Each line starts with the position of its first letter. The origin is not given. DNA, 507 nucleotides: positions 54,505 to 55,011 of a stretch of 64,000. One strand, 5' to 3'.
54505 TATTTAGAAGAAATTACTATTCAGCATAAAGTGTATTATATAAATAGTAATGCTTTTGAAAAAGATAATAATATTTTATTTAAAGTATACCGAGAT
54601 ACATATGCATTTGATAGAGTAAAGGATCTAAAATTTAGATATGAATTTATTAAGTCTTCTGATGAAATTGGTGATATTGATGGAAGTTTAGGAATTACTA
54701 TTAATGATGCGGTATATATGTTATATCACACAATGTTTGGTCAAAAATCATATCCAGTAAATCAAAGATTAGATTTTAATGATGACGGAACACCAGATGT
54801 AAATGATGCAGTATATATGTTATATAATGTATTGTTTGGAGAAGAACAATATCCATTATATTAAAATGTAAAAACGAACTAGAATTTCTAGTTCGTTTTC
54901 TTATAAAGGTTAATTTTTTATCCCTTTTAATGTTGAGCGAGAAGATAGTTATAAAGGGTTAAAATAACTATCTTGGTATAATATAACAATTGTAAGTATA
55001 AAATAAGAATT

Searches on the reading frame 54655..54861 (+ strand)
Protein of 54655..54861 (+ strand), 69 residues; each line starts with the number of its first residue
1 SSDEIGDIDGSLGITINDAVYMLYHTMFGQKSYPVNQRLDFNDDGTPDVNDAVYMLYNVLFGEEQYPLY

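Call 9: search_protein_families(library=pfam, proteins=[window:54655-54861:+], max_evalue=10)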
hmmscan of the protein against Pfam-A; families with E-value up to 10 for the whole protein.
seq(69 aa): 1 family
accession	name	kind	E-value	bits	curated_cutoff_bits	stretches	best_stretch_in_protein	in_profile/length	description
PF13690.11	CheX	-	0.27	11.8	27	1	6-62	9-55/94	Chemotaxis phosphatase CheX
